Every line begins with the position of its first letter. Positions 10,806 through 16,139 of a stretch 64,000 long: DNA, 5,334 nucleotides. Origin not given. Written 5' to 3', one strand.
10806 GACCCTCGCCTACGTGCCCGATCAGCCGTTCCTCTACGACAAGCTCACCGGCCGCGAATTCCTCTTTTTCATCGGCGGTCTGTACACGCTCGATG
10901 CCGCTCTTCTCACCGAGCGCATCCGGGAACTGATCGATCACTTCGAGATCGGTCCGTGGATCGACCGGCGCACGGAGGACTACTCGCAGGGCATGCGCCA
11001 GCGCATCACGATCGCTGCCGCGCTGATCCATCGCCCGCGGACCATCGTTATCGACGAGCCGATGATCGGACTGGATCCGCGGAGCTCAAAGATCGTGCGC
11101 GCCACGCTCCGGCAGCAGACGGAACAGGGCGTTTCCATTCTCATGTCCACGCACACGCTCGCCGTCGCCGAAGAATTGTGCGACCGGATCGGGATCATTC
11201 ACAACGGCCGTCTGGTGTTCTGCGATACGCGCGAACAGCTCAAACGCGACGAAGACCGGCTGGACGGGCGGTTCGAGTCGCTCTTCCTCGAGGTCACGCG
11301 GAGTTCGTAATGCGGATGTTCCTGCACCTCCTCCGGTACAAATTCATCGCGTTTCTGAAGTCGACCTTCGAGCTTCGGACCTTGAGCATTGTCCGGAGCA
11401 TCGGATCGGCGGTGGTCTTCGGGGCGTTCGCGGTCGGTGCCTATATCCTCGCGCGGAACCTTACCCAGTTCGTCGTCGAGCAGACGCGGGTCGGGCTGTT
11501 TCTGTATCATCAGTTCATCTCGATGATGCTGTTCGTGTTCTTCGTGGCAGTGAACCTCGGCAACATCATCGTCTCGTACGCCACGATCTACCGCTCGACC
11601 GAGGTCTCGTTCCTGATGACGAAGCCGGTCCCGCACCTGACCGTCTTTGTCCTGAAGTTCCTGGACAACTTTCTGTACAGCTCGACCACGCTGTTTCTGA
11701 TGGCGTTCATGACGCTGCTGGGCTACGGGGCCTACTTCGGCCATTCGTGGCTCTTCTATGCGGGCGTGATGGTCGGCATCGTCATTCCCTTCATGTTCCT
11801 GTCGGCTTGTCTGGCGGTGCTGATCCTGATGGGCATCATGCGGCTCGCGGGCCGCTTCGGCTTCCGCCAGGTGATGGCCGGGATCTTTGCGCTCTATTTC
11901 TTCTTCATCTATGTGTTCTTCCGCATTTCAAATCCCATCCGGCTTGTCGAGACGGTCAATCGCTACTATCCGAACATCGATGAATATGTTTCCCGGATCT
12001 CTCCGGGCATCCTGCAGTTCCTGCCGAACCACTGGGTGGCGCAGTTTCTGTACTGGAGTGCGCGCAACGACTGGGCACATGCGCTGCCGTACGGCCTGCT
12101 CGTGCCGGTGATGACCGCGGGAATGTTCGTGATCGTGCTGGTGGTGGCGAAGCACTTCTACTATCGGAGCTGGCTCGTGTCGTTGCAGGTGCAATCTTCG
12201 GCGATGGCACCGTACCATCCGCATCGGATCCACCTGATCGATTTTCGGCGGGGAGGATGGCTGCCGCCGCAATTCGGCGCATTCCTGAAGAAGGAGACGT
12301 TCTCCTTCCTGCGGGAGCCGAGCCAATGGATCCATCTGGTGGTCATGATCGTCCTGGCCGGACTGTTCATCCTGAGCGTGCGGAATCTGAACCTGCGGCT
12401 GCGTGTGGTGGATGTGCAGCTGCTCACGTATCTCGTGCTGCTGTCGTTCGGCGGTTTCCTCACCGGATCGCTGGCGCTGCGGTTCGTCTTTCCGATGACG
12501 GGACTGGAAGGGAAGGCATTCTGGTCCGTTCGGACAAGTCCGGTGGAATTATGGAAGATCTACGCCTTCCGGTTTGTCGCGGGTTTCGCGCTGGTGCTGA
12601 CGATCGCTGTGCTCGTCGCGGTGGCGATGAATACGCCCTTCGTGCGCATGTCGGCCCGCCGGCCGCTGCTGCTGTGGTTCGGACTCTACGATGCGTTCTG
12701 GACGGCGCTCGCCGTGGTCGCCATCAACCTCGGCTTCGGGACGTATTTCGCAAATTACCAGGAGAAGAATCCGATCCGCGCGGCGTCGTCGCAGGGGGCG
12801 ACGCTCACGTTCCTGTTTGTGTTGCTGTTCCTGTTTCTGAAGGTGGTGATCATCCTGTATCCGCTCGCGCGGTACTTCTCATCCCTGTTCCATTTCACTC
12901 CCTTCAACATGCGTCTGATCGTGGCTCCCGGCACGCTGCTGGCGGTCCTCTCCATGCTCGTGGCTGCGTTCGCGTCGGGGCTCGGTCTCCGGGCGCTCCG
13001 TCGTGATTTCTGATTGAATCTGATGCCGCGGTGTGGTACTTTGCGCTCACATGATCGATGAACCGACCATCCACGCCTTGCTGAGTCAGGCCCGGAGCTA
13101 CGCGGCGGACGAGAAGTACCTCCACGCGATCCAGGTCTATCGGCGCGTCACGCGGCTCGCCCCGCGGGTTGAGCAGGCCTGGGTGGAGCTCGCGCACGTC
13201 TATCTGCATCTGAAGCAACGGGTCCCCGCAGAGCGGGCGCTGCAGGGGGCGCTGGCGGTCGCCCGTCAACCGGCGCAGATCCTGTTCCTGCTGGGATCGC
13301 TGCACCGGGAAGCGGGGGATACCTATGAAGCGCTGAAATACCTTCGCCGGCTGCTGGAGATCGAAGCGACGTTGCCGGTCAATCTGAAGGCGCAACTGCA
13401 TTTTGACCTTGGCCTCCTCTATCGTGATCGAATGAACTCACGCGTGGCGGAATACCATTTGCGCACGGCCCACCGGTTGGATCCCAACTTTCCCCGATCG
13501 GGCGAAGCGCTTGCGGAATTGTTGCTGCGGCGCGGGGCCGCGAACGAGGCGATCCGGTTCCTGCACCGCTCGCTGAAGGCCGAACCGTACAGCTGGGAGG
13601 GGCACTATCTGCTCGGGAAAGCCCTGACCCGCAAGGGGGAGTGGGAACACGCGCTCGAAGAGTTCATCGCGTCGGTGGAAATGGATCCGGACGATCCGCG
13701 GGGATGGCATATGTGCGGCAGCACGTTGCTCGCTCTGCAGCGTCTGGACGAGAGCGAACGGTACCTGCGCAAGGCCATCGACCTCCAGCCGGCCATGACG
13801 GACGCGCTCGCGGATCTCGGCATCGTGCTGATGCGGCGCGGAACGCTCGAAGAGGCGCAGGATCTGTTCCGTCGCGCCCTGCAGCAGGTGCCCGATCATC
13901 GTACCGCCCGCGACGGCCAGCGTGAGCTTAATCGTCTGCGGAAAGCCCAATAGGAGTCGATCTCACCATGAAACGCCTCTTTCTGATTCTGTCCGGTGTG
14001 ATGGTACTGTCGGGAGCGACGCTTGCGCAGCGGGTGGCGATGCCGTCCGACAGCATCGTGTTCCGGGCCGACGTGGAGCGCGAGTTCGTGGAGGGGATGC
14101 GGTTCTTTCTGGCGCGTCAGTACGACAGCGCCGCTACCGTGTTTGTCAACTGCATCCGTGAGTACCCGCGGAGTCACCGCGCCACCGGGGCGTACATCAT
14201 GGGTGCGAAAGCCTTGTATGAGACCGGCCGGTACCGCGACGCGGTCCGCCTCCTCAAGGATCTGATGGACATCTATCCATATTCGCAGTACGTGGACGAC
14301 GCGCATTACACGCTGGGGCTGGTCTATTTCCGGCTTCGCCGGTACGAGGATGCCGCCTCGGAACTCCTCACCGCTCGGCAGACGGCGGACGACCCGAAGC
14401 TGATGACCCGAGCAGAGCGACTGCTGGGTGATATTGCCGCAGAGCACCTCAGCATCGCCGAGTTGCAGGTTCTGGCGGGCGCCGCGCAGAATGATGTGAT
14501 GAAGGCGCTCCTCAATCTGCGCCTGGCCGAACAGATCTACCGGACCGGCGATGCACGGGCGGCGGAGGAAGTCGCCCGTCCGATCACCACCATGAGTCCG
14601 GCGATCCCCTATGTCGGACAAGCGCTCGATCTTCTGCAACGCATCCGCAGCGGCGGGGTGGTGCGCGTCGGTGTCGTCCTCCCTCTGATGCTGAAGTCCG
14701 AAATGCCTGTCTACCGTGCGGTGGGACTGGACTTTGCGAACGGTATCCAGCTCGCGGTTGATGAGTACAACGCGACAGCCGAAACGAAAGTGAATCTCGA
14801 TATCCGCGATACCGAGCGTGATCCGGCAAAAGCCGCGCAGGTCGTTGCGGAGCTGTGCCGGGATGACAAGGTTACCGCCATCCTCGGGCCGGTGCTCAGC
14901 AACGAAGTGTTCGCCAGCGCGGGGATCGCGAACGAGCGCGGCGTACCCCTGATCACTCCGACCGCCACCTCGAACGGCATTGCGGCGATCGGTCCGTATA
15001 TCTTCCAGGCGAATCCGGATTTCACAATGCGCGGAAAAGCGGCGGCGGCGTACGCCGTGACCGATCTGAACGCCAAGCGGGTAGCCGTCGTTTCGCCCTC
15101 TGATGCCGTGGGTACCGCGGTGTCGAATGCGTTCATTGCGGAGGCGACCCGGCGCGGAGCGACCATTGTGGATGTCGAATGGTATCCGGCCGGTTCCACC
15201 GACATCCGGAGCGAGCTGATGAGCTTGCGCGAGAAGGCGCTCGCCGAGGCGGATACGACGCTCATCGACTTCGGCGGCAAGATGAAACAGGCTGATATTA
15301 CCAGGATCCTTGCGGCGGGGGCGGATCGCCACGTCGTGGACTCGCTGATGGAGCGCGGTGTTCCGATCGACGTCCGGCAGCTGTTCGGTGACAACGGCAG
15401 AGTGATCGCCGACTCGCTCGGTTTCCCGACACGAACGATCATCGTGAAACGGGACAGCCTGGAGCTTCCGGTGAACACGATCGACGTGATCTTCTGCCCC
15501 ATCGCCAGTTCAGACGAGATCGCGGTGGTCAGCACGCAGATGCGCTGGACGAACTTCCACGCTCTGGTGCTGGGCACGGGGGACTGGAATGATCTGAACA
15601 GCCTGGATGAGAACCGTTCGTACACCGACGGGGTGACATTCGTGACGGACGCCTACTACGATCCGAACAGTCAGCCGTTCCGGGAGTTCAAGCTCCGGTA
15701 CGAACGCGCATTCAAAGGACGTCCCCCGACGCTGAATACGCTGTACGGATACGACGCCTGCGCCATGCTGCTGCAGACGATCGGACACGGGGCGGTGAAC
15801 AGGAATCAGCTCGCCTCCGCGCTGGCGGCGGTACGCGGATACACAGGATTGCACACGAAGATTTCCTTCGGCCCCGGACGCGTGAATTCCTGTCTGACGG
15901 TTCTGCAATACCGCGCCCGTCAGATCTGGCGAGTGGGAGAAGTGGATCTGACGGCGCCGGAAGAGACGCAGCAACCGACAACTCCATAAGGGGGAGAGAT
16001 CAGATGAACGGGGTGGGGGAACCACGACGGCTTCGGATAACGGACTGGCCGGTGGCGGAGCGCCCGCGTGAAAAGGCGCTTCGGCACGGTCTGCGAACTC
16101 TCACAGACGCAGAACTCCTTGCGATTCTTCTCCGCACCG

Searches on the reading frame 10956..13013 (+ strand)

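Call 58: search_protein_families(library=pfam, proteins=[window:10956-13013:+], max_evalue=0.00001)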
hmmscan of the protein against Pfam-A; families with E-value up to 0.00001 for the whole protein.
window:10956-13013:+ (685 aa): 1 family
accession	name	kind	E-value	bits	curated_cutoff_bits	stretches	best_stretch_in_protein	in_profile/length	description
PF16949.11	ABC_tran_2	-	3.5e-55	188.3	25.7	1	157-683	19-539/542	Putative ATP-binding cassette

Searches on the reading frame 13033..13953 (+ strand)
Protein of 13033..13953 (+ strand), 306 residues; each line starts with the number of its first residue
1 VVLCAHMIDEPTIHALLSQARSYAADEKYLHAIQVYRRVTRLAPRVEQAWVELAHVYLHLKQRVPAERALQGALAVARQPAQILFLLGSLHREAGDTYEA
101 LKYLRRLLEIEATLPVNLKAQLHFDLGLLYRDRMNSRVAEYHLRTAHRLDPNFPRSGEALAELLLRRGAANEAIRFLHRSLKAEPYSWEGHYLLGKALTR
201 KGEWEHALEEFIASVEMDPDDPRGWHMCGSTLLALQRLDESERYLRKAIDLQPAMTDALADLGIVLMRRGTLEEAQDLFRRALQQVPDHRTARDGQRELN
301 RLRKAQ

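Call 58: search_protein_families(library=pfam, proteins=[window:13033-13953:+], max_evalue=0.00001)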
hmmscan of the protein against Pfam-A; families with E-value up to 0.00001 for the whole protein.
window:13033-13953:+ (306 aa): 18 families
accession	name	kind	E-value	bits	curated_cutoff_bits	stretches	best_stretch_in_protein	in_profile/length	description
PF07719.23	TPR_2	-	1.5e-31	106.3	27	0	189-221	2-34/34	Tetratricopeptide repeat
PF00515.34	TPR_1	-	1.1e-23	82.5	27.8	0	189-221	2-34/34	Tetratricopeptide repeat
PF13181.12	TPR_8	-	1.9e-23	81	25.7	0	223-254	2-33/34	Tetratricopeptide repeat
PF13428.12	TPR_14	-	4.1e-23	80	23.5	0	257-293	2-38/44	Tetratricopeptide repeat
PF14559.12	TPR_19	-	2e-22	79.8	25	2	164-226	1-63/68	Tetratricopeptide repeat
PF13432.12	TPR_16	-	1.4e-21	77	32.7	1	229-288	4-63/65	Tetratricopeptide repeat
PF13424.12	TPR_12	-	3.3e-17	62.9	30.1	0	81-150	3-75/77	Tetratricopeptide repeat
PF13431.12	TPR_17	-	4.1e-17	61.4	24.4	0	213-242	4-33/34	Tetratricopeptide repeat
PF13414.12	TPR_11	-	1.6e-16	60.1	26.8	0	195-234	1-40/42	TPR repeat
PF13176.12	TPR_7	-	1.8e-15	56.1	27.9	0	84-111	2-29/36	Tetratricopeptide repeat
PF12895.13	ANAPC3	-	1.7e-14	54.3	27.2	0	138-209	7-77/82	Anaphase-promoting complex, cyclosome, subunit 3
PF23914.1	TPR_CcmH_CycH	-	3.4e-14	53.4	42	1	216-289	44-120/158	Cytochrome c-type biogenesis protein H TPR domain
PF13374.12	TPR_10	-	3.4e-10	40.1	27.5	0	257-284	3-30/42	Tetratricopeptide repeat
PF13174.12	TPR_6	-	1.8e-08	34.9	26.3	0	84-109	3-28/33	Tetratricopeptide repeat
PF13371.12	TPR_9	-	1.9e-08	34.6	35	0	235-293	8-66/73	Tetratricopeptide repeat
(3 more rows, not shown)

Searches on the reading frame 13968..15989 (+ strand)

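Call 58: search_protein_families(library=pfam, proteins=[window:13968-15989:+], max_evalue=0.00001)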
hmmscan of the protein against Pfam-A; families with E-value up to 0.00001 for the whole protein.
window:13968-15989:+ (673 aa): 6 families
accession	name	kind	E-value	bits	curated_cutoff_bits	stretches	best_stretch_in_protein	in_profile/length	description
PF13458.12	Peripla_BP_6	-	3.8e-43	148.9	31.7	2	248-422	13-188/343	Periplasmic binding protein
PF01094.35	ANF_receptor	-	2.4e-18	66.7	25.4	1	260-450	6-196/353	Receptor family ligand binding region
PF14559.12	TPR_19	-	6.7e-09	36.4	25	0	83-143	1-59/68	Tetratricopeptide repeat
PF07719.23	TPR_2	-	2.2e-08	34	27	0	111-136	2-27/34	Tetratricopeptide repeat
PF13525.12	YfiO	-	1.5e-06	28.5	25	1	48-132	17-102/203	Outer membrane lipoprotein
PF13432.12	TPR_16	-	5.5e-06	27.2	32.7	1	79-143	3-65/65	Tetratricopeptide repeat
